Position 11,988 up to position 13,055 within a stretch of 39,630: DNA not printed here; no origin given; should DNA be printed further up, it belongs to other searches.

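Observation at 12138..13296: Membrane-anchored DEDDh exonuclease co-transcribed with the CI-like repressor: candidate prophage-encoded defence or exclusion gene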

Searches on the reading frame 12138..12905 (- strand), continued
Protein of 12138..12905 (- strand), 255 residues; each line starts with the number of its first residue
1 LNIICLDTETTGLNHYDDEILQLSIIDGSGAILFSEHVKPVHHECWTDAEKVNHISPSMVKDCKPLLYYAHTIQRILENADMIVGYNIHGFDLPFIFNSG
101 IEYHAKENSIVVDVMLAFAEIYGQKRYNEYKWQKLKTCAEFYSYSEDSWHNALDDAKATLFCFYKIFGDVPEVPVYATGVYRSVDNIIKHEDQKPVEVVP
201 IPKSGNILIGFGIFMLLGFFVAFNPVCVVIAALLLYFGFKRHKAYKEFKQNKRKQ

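Call 38: fold_search(model_id=the predicted structure, library=pdb)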
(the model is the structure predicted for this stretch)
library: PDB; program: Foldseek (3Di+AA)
matches with E <= 10: 565; with E <= 0.001: 271
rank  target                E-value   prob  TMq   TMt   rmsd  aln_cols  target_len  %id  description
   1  8zef_A                1.2e-09  1.00  0.53  0.17   4.1       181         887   21  Crystal structure of Staphylococcus aureus DinG protein in complex with ssDNA and Ca2+ (released 2025-05-21)
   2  9mrd_A                2.0e-08  1.00  0.51  0.69   4.9       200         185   22  Crystal Structure of TREX1 Homolog Plex9.1 bound to ssDNA (released 2025-01-15)
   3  9qrn_A                2.8e-08  1.00  0.53  0.13   3.6       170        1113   22  DNA polymerase without DNA or inhibitor (released 2025-09-24)
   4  9mrc                  4.8e-08  1.00  0.52  0.68   5.0       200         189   22  Crystal Structure of TREX1 Homolog Plex9.1 (released 2025-01-15)
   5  9ii8_A                6.8e-08  1.00  0.50  0.16   3.8       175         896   21  Crystal structure of Staphylococcus aureus DinG protein in complex with ssDNA (released 2025-06-25)
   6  9qpc_A                1.1e-07  1.00  0.53  0.12   3.8       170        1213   22  DNA polymerase with inhibitor (released 2025-09-24)
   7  8h18                  1.1e-07  1.00  0.54  0.78   3.2       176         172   22  Crystal structure of DnaQ domain of Streptococcus thermophilus strain DGCC 7710 (released 2023-09-13)
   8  8h2f                  1.9e-07  1.00  0.53  0.76   3.1       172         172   22  Crystal structure of DnaQ domain in complex witn TMP of Streptococcus thermophilus strain DGCC 7710 (released 2023-09-13)
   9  3v9u_D                1.9e-07  1.00  0.50  0.59   5.0       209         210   20  Crystal structure of RNase T in complex with a preferred ssDNA (AAT) with two Mg in the active site (released 2012-07-11)
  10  2p1j_B                2.9e-07  1.00  0.44  0.63   8.7       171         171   23  Crystal structure of a polC-type DNA polymerase III exonuclease domain from Thermotoga maritima (released 2007-03-20)
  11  2p1j_A                3.3e-07  1.00  0.45  0.67   8.7       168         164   23  Crystal structure of a polC-type DNA polymerase III exonuclease domain from Thermotoga maritima (released 2007-03-20)
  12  2ido_A                3.5e-07  1.00  0.54  0.77   3.4       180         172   22  Structure of the E. coli Pol III epsilon-Hot proofreading complex (released 2006-11-14)
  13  3v9x_B                5.0e-07  1.00  0.49  0.58   5.1       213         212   20  Crystal structure of RNase T in complex with a preferred ssDNA (AAA) with two Mg in the active site (released 2012-07-11)
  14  2ido_C                8.0e-07  1.00  0.53  0.76   3.6       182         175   21  Structure of the E. coli Pol III epsilon-Hot proofreading complex (released 2006-11-14)
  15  4fzx_C                8.5e-07  1.00  0.47  0.70   4.5       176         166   16  Exonuclease X in complex with 3' overhanging duplex DNA (released 2013-07-03)
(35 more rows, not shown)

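Call 40: fold_search(model_id=the predicted structure, library=viral)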
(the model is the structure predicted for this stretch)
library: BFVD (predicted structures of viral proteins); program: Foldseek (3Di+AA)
matches with E <= 10: 379; with E <= 0.001: 70
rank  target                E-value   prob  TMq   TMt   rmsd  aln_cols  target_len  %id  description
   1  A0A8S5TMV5            5.9e-29  1.00  0.47  0.60  10.3       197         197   97  DEDDh [Myoviridae sp. ctu6J18]
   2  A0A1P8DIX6            5.8e-11  1.00  0.54  0.68   3.7       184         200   22  (no name in the UniProt tables at hand)
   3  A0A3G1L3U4            1.2e-09  1.00  0.55  0.66   5.2       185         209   25  DNA polymerase III subunit epsilon [Synechococcus phage S-CBWM1]
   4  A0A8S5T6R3            3.1e-09  1.00  0.51  0.48  23.0       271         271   24  DEDDh [Myoviridae sp. ctjH82]
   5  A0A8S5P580            3.5e-09  1.00  0.54  0.32   9.4       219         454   16  DNA polymerase III subunit alpha [Siphoviridae sp. ct3yx7]
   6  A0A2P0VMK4            4.7e-09  1.00  0.54  0.19   3.5       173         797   19  Putative exonuclease [Tetraselmis virus 1]
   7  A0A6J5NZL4            6.0e-09  1.00  0.51  0.70   3.5       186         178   19  DnaQ DNA polymerase III, epsilon subunit and related 3'-5' exonucleases [uncultured Caudovirales phage]
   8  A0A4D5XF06            3.9e-08  1.00  0.50  0.26   4.6       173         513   16  UvrD/REP helicase [Mimivirus LCMiAC02]
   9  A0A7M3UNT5            6.7e-08  1.00  0.46  0.60   6.2       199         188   17  Exonuclease domain-containing protein [Pyramimonas orientalis virus]
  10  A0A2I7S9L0            8.0e-08  1.00  0.52  0.49   3.7       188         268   20  (no name in the UniProt tables at hand)
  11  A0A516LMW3            8.0e-08  1.00  0.54  0.33  19.6       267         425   15  (no name in the UniProt tables at hand)
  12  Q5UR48                1.1e-07  1.00  0.51  0.41   5.4       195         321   14  Uncharacterized exonuclease R569 [Acanthamoeba polyphaga mimivirus]
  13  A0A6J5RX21            1.1e-07  1.00  0.49  0.63   3.6       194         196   18  DnaQ DNA polymerase III, epsilon subunit and related 3'-5' exonucleases [uncultured Caudovirales phage]
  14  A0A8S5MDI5            1.2e-07  1.00  0.53  0.68   4.5       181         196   22  DEDDh [Siphoviridae sp. ctYh54]
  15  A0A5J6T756            3.1e-07  1.00  0.50  0.55   9.8       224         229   18  (no name in the UniProt tables at hand)
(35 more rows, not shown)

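Call 48: find_encoding_contigs(protein=P0049, flank=5000, max_places=2)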
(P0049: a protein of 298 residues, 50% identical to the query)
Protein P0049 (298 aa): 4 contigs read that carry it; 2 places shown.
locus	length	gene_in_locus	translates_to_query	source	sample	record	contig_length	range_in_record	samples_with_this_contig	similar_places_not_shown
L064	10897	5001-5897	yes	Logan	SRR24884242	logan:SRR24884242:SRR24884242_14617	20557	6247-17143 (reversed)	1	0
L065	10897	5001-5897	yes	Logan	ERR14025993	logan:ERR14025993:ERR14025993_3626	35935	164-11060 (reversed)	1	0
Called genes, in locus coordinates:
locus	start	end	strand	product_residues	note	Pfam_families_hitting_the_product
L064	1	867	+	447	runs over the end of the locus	PF03432:Relaxase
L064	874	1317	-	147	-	-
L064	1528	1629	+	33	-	-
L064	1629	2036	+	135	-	PF00436:SSB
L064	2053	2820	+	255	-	PF00142:Fer4_NifH (faint), PF01656:CbiA, PF02374:ArsA_ATPase, PF09140:MipZ, PF10609:ParA, PF13614:AAA_31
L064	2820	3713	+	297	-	PF02195:ParB_N, PF17762:HTH_ParB (faint)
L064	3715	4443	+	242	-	-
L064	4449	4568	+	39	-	-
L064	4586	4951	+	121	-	PF12844:HTH_19, PF13560:HTH_31, PF01381:HTH_3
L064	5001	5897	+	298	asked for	PF01612:DNA_pol_A_exo1 (faint), PF00929:RNase_T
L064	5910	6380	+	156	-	-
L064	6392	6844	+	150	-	-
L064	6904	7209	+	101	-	-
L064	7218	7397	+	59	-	-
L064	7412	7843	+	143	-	-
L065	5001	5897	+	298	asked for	PF01612:DNA_pol_A_exo1 (faint), PF00929:RNase_T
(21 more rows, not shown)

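Call 49: find_encoding_contigs(protein=P0064, flank=5000, max_places=2)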
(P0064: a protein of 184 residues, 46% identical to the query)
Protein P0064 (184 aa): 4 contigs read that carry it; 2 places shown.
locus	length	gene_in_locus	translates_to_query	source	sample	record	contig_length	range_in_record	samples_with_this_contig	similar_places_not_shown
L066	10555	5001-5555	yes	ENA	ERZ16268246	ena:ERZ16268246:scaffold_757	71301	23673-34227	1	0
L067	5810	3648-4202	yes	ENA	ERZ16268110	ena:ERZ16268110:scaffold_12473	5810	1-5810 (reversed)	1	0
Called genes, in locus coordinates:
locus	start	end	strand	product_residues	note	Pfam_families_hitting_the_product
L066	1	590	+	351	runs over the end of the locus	PF01051:Rep3_N, PF21205:Rep3_C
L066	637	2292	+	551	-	-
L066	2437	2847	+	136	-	-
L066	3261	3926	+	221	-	-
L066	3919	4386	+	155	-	-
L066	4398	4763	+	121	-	-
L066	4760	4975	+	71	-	-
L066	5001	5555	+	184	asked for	PF00929:RNase_T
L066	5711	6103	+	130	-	PF01797:Y1_Tnp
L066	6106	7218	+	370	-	PF12323:HTH_OrfB_IS605, PF01385:OrfB_IS605, PF07282:Cas12f1-like_TNB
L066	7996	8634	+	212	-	-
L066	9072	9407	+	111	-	-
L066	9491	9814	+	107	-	-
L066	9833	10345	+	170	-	-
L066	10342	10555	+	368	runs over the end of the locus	PF26125:AcrVA2-like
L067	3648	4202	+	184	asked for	PF00929:RNase_T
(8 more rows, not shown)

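Call 50: find_encoding_contigs(protein=P0053, flank=5000, max_places=2)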
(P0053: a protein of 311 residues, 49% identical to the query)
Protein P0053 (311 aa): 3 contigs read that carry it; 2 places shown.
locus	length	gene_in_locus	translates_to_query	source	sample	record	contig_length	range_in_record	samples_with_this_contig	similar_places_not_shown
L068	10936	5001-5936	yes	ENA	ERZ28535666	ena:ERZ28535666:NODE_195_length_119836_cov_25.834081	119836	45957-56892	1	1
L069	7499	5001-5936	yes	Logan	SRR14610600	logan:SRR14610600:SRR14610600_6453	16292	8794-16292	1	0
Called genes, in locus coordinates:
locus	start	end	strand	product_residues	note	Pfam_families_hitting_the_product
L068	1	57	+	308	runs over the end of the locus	PF01693:Cauli_VI, PF00075:RNase_H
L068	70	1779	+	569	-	-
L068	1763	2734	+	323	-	-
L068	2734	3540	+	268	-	-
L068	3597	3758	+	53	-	-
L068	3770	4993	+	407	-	PF08401:ArdcN, PF18818:MPTase-PolyVal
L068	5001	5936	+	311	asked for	PF00929:RNase_T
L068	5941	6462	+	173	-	-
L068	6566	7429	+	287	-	PF22763:NrS1-1_pol-like_HBD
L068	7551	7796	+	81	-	PF01381:HTH_3 (weak)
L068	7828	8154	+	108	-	PF09681:Phage_rep_org_N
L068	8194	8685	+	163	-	PF09681:Phage_rep_org_N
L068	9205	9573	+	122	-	PF05014:Nuc_deoxyrib_tr (weak), PF14359:DUF4406 (weak)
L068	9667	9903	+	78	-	-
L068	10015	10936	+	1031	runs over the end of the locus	-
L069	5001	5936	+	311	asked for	PF00929:RNase_T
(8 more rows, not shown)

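Call 51: find_encoding_contigs(protein=P0228, flank=5000, max_places=2)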
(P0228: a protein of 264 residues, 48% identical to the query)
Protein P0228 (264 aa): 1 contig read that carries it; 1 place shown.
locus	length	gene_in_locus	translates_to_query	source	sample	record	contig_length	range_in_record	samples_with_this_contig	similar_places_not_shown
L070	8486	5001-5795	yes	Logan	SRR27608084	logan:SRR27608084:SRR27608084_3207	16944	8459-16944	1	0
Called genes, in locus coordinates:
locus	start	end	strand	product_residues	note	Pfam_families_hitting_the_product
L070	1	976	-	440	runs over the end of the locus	PF02195:ParB_N (faint)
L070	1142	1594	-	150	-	-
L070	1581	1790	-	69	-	-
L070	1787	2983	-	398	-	PF00589:Phage_integrase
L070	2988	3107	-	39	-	-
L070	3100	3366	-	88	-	-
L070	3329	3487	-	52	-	-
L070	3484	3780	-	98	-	-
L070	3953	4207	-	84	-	-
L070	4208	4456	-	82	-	PF13560:HTH_31, PF12844:HTH_19 (weak), PF13443:HTH_26 (weak), PF01381:HTH_3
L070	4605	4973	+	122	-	PF12844:HTH_19 (faint), PF13560:HTH_31 (weak), PF01381:HTH_3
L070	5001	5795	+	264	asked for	PF00929:RNase_T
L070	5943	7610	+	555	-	PF00239:Resolvase, PF07508:Recombinase, PF13408:Zn_ribbon_recom (weak)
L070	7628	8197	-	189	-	PF12728:HTH_17 (weak)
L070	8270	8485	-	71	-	?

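Call 52: find_encoding_contigs(protein=P0031, flank=5000, max_places=2)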
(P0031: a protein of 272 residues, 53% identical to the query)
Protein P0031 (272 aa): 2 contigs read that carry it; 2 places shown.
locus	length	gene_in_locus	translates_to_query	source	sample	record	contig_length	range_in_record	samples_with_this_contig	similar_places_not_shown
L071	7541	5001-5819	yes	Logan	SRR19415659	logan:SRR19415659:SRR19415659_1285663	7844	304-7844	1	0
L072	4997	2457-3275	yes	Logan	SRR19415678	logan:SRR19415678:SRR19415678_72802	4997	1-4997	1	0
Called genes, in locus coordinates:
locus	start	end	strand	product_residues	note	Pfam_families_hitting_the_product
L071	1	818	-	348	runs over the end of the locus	-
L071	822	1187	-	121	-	-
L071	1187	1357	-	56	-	-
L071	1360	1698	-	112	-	-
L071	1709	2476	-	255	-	PF01507:PAPS_reduct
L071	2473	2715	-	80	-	-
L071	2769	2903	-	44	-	-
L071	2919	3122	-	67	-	-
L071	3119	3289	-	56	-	-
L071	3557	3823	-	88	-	-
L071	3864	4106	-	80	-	-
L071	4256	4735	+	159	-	PF01381:HTH_3 (weak)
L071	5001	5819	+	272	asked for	PF00929:RNase_T, PF13482:RNase_H_2 (weak)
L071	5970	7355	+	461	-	PF00239:Resolvase, PF07508:Recombinase (faint), PF13408:Zn_ribbon_recom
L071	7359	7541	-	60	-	?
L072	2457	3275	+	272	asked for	PF00929:RNase_T, PF13482:RNase_H_2 (weak)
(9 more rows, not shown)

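Call 66: search_protein_families(library=ncbifam, proteins=[window:12138-12905:-, P0048, P0049], max_evalue=0.001)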
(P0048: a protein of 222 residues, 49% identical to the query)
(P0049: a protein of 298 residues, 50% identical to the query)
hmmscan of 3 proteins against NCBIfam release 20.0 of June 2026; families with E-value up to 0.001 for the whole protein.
window:12138-12905:- (255 aa): 13 families
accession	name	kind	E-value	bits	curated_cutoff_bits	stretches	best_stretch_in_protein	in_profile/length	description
NF004964.0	PRK06310.1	equivalog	3.8e-11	42.8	236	1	2-163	8-167/250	DNA polymerase III subunit epsilon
NF001688.0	PRK00448.1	equivalog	9.3e-11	40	873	1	4-172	426-590/1445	PolC-type DNA polymerase III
TIGR01405.1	polC_Gram_pos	equivalog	6e-10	37.5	1043.45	1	4-173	192-357/1211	DNA polymerase III subunit alpha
NF004963.0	PRK06309.1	equivalog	6.5e-10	39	245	1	3-176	4-172/232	DNA polymerase III subunit epsilon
NF005289.0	PRK06807.1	equivalog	1.4e-08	34.3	335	1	2-159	9-161/313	3'-5' exonuclease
NF005981.0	PRK08074.1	equivalog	1.7e-07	29.6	789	1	4-176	6-175/931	ATP-dependent DNA helicase DinG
TIGR00573.1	dnaq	subfamily_domain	6.2e-06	25.9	71.5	1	5-161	11-168/217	exonuclease, DNA polymerase III, epsilon subunit family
NF006615.0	PRK09182.1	subfamily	1.5e-05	23.9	207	1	4-110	53-163/307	3'-5' exonuclease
NF004316.1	PRK05711.1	equivalog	4e-05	23.4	196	1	3-128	3-135/234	DNA polymerase III subunit epsilon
NF006601.0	PRK09145.1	equivalog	4e-05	23.1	189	1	3-166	31-197/207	3'-5' exonuclease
NF005836.0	PRK07740.1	equivalog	8.7e-05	22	261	1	2-160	60-216/244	hypothetical protein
NF005570.0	PRK07247.1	equivalog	0.00015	21.7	226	1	76-167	81-165/195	3'-5' exonuclease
NF005906.0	PRK07883.1-4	equivalog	0.00029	19.3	495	1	4-166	9-167/563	DEDD exonuclease domain-containing protein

P0048 (222 aa): 18 families
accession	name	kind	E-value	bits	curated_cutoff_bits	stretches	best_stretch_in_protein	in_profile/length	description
NF006601.0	PRK09145.1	equivalog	3.1e-16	59.4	189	1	21-218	2-205/207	3'-5' exonuclease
TIGR01405.1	polC_Gram_pos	equivalog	3.5e-15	54.8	1043.45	1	39-215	183-355/1211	DNA polymerase III subunit alpha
NF004964.0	PRK06310.1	equivalog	1.6e-13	50.6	236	1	44-213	5-173/250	DNA polymerase III subunit epsilon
NF001688.0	PRK00448.1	equivalog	2.7e-13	48.4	873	1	43-213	420-587/1445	PolC-type DNA polymerase III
NF004316.1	PRK05711.1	equivalog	5.1e-10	39.4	196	1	48-142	3-99/234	DNA polymerase III subunit epsilon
TIGR01406.1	dnaQ_proteo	equivalog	1.7e-09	37.6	222.7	1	48-142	2-98/231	DNA polymerase III subunit epsilon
TIGR00573.1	dnaq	subfamily_domain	1e-08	34.9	71.5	1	45-219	6-181/217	exonuclease, DNA polymerase III, epsilon subunit family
NF011539.0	PRK14975.1-3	equivalog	3.2e-08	32.3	640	0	105-161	99-156/628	bifunctional 3'-5' exonuclease/DNA polymerase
NF004963.0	PRK06309.1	equivalog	3.6e-08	33.3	245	1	47-200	3-152/232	DNA polymerase III subunit epsilon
NF005836.0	PRK07740.1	equivalog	6.2e-08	32.4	261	1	22-204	40-216/244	hypothetical protein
NF005927.0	PRK07942.1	subfamily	7.2e-08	32.4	186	1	44-212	5-178/232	DNA polymerase III subunit epsilon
NF006602.0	PRK09146.1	subfamily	1.3e-07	31.2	266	1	44-203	45-216/239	3'-5' exonuclease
NF005981.0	PRK08074.1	equivalog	1.4e-07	29.9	789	1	47-210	4-165/931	ATP-dependent DNA helicase DinG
NF006615.0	PRK09182.1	subfamily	1.7e-07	30.3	207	1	30-209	34-209/307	3'-5' exonuclease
NF005289.0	PRK06807.1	equivalog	3.3e-06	26.5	335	1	48-143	10-105/313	3'-5' exonuclease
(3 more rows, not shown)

P0049 (298 aa): 26 families (the best 25 are shown)
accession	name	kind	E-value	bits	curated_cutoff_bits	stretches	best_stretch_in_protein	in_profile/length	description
NF005289.0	PRK06807.1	equivalog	1.5e-18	67.1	335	1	125-291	8-169/313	3'-5' exonuclease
TIGR01405.1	polC_Gram_pos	equivalog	8.7e-15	53.5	1043.45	1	109-289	170-349/1211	DNA polymerase III subunit alpha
NF001688.0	PRK00448.1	equivalog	9.1e-15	53.3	873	1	109-284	408-578/1445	PolC-type DNA polymerase III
NF004316.1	PRK05711.1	equivalog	5.9e-13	49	196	1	127-220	3-99/234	DNA polymerase III subunit epsilon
NF004964.0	PRK06310.1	equivalog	6.4e-13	48.7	236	1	123-248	5-137/250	DNA polymerase III subunit epsilon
TIGR00573.1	dnaq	subfamily_domain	1.3e-12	47.7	71.5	1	124-288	6-171/217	exonuclease, DNA polymerase III, epsilon subunit family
TIGR01406.1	dnaQ_proteo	equivalog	6.6e-12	45.5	222.7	1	127-221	2-99/231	DNA polymerase III subunit epsilon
NF006615.0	PRK09182.1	subfamily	1.1e-10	40.7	207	1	106-287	31-207/307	3'-5' exonuclease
NF004963.0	PRK06309.1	equivalog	4.2e-10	39.6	245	1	127-221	4-98/232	DNA polymerase III subunit epsilon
NF005836.0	PRK07740.1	equivalog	7e-10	38.7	261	1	121-284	55-216/244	hypothetical protein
NF006601.0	PRK09145.1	equivalog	1.5e-09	37.6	189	1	121-293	25-200/207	3'-5' exonuclease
NF005981.0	PRK08074.1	equivalog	3.6e-09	35.2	789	1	124-289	2-164/931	ATP-dependent DNA helicase DinG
NF005570.0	PRK07247.1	equivalog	4.3e-09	36.5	226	1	126-291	6-166/195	3'-5' exonuclease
NF004719.0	PRK06063.1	equivalog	7.9e-09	34.8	389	1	120-221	11-112/331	DEDDh family exonuclease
NF005906.0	PRK07883.1-4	equivalog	9.6e-09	34.1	495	1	126-289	7-166/563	DEDD exonuclease domain-containing protein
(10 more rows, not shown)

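Call 74: search_dna_similar(query=window:12138-12905:-, collection=phages, mode=protein, max_rows=25)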
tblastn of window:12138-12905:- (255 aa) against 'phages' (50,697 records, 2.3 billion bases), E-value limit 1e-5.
Records with a match: 11; places in all: 11; records where one place covers at least 80% of the query: 0.
Best place of each record, by identity: <60% 11.
By first word of the organism name: Vibrio 4; Bacteriophage 2; Salinivibrio 2; Escherichia 2; Staphylococcus 1.
By host as written in the record: - 4; Vibrio parahaemolyticus 3; Salinivibrio sp. 2; Staphylococcus aureus 1; Vibrio parahaemolyticus O3:K6 1.
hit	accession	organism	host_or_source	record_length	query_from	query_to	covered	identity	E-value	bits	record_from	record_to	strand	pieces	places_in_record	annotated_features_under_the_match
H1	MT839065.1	Bacteriophage sp.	human fecal samples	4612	1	160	63%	40.1%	1e-23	105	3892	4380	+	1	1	record has no annotation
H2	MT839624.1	Bacteriophage sp.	human fecal samples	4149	2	143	56%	40.5%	2e-22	101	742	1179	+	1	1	record has no annotation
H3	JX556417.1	Vibrio phage vB_VpaM_MAR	Vibrio parahaemolyticus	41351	2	168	65%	32.9%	3e-10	66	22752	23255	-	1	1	putative exonuclease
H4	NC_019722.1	Vibrio phage vB_VpaM_MAR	Vibrio parahaemolyticus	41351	2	168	65%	32.9%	3e-10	66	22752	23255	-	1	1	DNA polymerase exonuclease subunit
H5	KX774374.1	Salinivibrio phage SMHB1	Salinivibrio sp.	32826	2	160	62%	32.7%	2e-8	61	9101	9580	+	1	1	PP_00016: putative endonuclease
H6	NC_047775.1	Salinivibrio phage SMHB1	Salinivibrio sp.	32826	2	160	62%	32.7%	2e-8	61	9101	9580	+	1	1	PP_00016: DNA polymerase exonuclease subunit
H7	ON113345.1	Staphylococcus phage O1-69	Staphylococcus aureus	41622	4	159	61%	32.7%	2e-8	61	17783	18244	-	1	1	record has no annotation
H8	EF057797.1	Vibrio phage VP882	Vibrio parahaemolyticus O3:K6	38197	2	168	65%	30.5%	2e-8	60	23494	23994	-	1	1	putative exonuclease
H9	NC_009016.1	Vibrio phage VP882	Vibrio parahaemolyticus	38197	2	168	65%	30.5%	2e-8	60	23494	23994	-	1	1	DNA polymerase exonuclease subunit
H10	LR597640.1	Escherichia phage ESSI2_ev129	-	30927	4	166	64%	30.8%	9e-6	52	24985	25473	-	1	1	Phage helicase, polymerase, or exonuclease (ACLAME 182)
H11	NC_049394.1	Escherichia phage ESSI2_ev129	-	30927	4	166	64%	30.8%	9e-6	52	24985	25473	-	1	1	DNA polymerase exonuclease subunit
